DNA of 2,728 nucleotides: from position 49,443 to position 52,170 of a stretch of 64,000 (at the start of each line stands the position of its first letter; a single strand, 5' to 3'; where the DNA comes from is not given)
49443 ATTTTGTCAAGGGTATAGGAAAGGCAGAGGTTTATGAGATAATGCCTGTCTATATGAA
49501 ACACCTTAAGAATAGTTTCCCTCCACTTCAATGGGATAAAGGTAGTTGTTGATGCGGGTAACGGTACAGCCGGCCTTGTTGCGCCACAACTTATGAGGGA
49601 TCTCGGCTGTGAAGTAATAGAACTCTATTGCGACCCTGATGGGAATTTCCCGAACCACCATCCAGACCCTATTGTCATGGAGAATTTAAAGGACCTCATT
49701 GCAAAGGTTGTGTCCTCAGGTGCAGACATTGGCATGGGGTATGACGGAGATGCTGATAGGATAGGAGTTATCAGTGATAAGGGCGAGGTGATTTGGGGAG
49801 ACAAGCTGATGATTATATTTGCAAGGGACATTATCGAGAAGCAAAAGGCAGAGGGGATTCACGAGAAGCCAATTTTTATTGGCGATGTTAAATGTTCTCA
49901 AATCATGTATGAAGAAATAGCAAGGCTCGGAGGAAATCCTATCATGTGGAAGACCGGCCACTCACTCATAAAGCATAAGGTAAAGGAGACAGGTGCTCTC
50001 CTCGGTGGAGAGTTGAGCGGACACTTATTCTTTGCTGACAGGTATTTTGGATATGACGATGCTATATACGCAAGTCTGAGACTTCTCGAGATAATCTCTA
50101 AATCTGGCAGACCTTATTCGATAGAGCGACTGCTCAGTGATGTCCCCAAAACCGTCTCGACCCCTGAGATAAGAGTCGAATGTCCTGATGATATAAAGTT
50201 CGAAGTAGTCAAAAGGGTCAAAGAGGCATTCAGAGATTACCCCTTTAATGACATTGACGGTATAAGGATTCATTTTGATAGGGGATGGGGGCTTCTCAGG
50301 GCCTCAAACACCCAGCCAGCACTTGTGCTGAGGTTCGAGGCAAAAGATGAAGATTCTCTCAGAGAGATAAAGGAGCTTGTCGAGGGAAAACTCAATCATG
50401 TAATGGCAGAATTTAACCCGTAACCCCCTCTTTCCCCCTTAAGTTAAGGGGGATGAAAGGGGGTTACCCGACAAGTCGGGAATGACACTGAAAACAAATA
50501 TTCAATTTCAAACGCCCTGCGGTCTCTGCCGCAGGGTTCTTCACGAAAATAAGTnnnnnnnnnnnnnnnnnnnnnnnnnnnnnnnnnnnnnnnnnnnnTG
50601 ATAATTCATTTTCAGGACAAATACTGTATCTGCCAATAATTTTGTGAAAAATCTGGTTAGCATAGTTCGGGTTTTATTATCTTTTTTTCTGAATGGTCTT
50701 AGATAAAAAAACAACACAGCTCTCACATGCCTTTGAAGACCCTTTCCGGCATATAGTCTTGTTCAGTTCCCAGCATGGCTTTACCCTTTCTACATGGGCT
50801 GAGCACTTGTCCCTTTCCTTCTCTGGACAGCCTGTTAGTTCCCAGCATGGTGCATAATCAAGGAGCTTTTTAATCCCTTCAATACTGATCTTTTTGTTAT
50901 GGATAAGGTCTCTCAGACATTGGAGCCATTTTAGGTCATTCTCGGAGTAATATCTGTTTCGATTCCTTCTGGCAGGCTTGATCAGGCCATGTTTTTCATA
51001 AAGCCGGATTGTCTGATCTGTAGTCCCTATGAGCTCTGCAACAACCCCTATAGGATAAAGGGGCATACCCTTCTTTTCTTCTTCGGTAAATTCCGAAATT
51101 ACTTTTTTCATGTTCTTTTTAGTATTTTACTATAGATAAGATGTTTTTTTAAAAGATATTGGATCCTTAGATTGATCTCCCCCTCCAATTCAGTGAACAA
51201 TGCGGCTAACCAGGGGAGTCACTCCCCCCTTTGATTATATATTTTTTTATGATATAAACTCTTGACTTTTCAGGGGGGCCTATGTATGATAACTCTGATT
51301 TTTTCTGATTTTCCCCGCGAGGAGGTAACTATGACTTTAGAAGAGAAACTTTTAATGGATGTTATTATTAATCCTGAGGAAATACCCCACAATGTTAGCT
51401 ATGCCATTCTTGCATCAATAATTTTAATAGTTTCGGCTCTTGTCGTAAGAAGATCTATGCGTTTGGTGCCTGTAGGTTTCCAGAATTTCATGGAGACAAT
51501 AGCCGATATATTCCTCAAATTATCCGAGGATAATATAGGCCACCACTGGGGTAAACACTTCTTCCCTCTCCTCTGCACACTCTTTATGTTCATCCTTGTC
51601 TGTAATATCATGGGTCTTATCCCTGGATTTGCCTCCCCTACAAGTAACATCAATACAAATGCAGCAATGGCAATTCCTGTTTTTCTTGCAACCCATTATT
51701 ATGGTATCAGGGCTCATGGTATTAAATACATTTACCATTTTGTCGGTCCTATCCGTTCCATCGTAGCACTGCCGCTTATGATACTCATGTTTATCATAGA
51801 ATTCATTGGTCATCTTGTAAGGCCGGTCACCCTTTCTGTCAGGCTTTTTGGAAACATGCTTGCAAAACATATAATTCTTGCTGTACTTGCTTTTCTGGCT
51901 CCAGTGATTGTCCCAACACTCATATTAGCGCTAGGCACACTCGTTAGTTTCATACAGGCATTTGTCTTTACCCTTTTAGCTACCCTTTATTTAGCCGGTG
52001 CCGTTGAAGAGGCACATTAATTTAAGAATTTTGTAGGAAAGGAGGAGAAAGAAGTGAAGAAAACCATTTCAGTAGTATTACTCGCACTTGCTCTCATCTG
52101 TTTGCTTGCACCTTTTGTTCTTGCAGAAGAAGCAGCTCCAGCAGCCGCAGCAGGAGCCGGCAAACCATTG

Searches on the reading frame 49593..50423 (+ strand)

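Call 52: search_protein_families(library=pfam, proteins=[window:49593-50423:+], max_evalue=0.00001)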
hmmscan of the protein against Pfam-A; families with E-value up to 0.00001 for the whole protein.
window:49593-50423:+ (276 aa): 3 families
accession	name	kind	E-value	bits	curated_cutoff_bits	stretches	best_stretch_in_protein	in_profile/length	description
PF02880.22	PGM_PMM_III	-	7.1e-24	84.6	20.7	1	68-176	1-105/115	Phosphoglucomutase/phosphomannomutase, alpha/beta/alpha domain III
PF02879.22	PGM_PMM_II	-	7.1e-18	65.5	29.3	1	2-64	41-103/103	Phosphoglucomutase/phosphomannomutase, alpha/beta/alpha domain II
PF00408.26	PGM_PMM_IV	-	6.2e-15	55.4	23.1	1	192-263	1-65/68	Phosphoglucomutase/phosphomannomutase, C-terminal domain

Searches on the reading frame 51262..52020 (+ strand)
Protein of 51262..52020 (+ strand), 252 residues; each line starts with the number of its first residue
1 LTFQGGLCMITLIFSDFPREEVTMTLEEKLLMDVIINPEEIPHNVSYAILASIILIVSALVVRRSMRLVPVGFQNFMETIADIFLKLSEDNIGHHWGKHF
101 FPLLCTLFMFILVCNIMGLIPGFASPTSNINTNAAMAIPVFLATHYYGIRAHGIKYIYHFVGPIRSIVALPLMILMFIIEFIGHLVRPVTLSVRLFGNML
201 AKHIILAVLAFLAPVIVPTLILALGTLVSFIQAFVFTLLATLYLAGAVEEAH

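Call 52: search_protein_families(library=pfam, proteins=[window:51262-52020:+], max_evalue=0.00001)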
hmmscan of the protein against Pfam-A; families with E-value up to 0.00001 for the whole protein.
window:51262-52020:+ (252 aa): 1 family
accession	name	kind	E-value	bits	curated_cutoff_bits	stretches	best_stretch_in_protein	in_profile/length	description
PF00119.25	ATP-synt_A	-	1.1e-55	189.3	33.9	1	48-244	4-216/217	ATP synthase A chain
